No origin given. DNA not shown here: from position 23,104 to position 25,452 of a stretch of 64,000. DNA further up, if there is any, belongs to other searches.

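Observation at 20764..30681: Eight-gene coupled operon (orphan, Dcm, Dcm, Z1 NTPase, GHKL/MORC-like ATPase, orphan, orphan, PD-(D/E)XK): candidate uncharacterised methylation-linked defence system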

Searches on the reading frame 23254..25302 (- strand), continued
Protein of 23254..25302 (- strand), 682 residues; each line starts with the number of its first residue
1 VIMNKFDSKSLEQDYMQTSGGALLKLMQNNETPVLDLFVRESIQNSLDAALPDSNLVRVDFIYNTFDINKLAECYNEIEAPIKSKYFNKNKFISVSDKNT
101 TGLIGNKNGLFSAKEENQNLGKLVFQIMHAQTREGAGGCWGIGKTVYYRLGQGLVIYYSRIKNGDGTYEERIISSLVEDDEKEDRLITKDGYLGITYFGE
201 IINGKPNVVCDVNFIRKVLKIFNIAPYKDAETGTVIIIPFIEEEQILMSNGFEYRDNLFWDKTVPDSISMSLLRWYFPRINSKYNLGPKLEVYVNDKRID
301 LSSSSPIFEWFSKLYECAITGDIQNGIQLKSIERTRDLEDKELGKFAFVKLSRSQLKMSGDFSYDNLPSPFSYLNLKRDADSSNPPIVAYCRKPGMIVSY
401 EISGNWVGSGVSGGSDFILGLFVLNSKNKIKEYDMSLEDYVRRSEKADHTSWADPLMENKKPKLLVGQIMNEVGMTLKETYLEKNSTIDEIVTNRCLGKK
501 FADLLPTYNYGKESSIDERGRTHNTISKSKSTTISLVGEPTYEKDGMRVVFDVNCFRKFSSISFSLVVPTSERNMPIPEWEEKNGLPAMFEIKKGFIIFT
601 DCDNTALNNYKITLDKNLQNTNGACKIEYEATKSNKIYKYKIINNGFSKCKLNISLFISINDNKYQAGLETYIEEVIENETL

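Call 91: search_protein_families(library=pfam, proteins=[L053:13544-14452:+, L072:13645-14610:+, L074:13643-14689:+, L075:13678-14697:+, L083:13575-14555:+, L046:15989-16990:+, L054:5788-6840:+, L020:8167-8673:+, L061:17926-19152:+, L059:10447-10944:+], max_evalue=0.01)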
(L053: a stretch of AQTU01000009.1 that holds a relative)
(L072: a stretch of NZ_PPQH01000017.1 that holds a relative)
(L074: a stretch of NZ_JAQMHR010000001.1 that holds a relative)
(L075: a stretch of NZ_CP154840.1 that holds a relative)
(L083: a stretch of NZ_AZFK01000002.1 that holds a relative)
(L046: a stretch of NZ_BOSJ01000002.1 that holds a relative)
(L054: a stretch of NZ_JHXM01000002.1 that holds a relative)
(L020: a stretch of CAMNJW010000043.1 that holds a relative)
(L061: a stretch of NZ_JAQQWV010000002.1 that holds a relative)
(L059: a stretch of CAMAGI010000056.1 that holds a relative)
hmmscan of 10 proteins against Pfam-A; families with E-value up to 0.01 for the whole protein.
L053:13544-14452:+ (302 aa): 2 families
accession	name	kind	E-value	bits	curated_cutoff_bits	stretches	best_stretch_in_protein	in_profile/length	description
PF09565.16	RE_NgoFVII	-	4.2e-11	42.9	23.8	1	11-138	8-148/162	NgoFVII restriction endonuclease N-terminal PLD domain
PF13091.12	PLDc_2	-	0.00064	20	27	1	21-125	38-118/132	PLD-like domain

L072:13645-14610:+ (321 aa): 2 families
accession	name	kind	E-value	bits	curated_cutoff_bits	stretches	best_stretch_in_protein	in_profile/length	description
PF09565.16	RE_NgoFVII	-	2.9e-19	69.4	23.8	1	12-146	9-160/162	NgoFVII restriction endonuclease N-terminal PLD domain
PF13091.12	PLDc_2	-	1.1e-07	32.1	27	1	53-123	49-115/132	PLD-like domain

L074:13643-14689:+ (348 aa): 3 families
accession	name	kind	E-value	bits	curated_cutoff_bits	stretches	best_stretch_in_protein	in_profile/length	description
PF09565.16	RE_NgoFVII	-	9.4e-24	84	23.8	1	7-143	2-155/162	NgoFVII restriction endonuclease N-terminal PLD domain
PF20731.2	RE_NgoFVII_C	-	2.8e-10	40.8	23.8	1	216-336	7-130/131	NgoFVII C-terminal B3-like DNA-binding domain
PF13091.12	PLDc_2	-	3.5e-05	24.1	27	1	46-123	38-113/132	PLD-like domain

L075:13678-14697:+ (339 aa): 3 families
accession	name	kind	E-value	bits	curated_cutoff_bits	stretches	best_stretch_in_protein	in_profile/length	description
PF09565.16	RE_NgoFVII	-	5.2e-19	68.6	23.8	1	5-141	2-156/162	NgoFVII restriction endonuclease N-terminal PLD domain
PF13091.12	PLDc_2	-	1.8e-08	34.8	27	1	49-125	43-118/132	PLD-like domain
PF20731.2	RE_NgoFVII_C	-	1.2e-05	25.8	23.8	1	254-324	56-129/131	NgoFVII C-terminal B3-like DNA-binding domain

L083:13575-14555:+ (326 aa): 3 families
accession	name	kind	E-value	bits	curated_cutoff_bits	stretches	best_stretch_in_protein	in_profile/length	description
PF09565.16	RE_NgoFVII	-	1.4e-16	60.7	23.8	1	8-138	3-152/162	NgoFVII restriction endonuclease N-terminal PLD domain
PF13091.12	PLDc_2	-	4.3e-07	30.3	27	1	7-126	24-118/132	PLD-like domain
PF13090.12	PP_kinase_C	-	0.0048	16.8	25.8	0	73-126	76-129/172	Polyphosphate kinase C-terminal domain 2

L046:15989-16990:+ (333 aa): 3 families
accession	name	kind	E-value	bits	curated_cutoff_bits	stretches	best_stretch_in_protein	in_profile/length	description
PF20731.2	RE_NgoFVII_C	-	9.3e-35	120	23.8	1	193-314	6-130/131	NgoFVII C-terminal B3-like DNA-binding domain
PF09565.16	RE_NgoFVII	-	4.4e-10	39.5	23.8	1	20-141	3-133/162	NgoFVII restriction endonuclease N-terminal PLD domain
PF13091.12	PLDc_2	-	0.00069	19.9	27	1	59-142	38-117/132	PLD-like domain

L054:5788-6840:+ (350 aa): 0 families

L020:8167-8673:+ (168 aa): 0 families

L061:17926-19152:+ (408 aa): 2 families
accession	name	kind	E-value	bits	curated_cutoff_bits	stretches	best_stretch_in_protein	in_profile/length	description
PF09019.17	EcoRII-C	-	5.8e-60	202.6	25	1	237-400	1-165/165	EcoRII C terminal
PF09217.15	EcoRII-N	-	1.7e-15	57.6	25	1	39-151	7-134/154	Restriction endonuclease EcoRII, N-terminal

L059:10447-10944:+ (165 aa): 1 family
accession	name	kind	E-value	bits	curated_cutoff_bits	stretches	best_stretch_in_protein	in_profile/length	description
PF03852.21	Vsr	-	6.1e-28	96.9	27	1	17-86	1-70/74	DNA mismatch endonuclease Vsr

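Call 94: search_protein_families(library=pfam, alignment_id=A7, max_evalue=0.0001)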
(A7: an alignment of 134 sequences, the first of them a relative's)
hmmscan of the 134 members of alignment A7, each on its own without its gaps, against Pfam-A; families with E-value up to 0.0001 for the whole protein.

A. member 1, L025:14622-15092:+ (156 aa): 1 family
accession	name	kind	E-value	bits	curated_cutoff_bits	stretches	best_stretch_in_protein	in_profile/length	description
PF03852.21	Vsr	-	4.6e-34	116.6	27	1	9-79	1-71/74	DNA mismatch endonuclease Vsr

B. families by the number of members that match (of 134 scanned): 111 families (the first 25 are shown)
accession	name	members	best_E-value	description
PF03852.21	Vsr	17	3.3e-36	DNA mismatch endonuclease Vsr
PF20731.2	RE_NgoFVII_C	8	1.9e-35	NgoFVII C-terminal B3-like DNA-binding domain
PF18741.7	MTES_1575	7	1.3e-08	REase_MTES_1575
PF13391.12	HNH_2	6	1.5e-12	HNH endonuclease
PF04480.18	DUF559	6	4.1e-07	Protein of unknown function (DUF559)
PF10592.14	AIPR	5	1.8e-93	AIPR protein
PF22879.1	AIPR_N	5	2.1e-35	Abortive infection phage resistance protein N-terminal domain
PF09565.16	RE_NgoFVII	5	2.1e-29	NgoFVII restriction endonuclease N-terminal PLD domain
PF00133.28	tRNA-synt_1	3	1.2e-150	tRNA synthetases class I (I, L, M and V)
PF08264.19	Anticodon_1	3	5.7e-41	Anticodon-binding domain of tRNA ligase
PF09334.17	tRNA-synt_1g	3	5.3e-29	tRNA synthetases class I (M)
PF10458.14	Val_tRNA-synt_C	3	2e-16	Valyl tRNA synthetase tRNA binding arm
PF13603.12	tRNA-synt_1_2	3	1e-08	Leucyl-tRNA synthetase, editing domain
PF09019.17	EcoRII-C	2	4.9e-61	EcoRII C terminal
PF13302.13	Acetyltransf_3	2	6.1e-28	Acetyltransferase (GNAT) domain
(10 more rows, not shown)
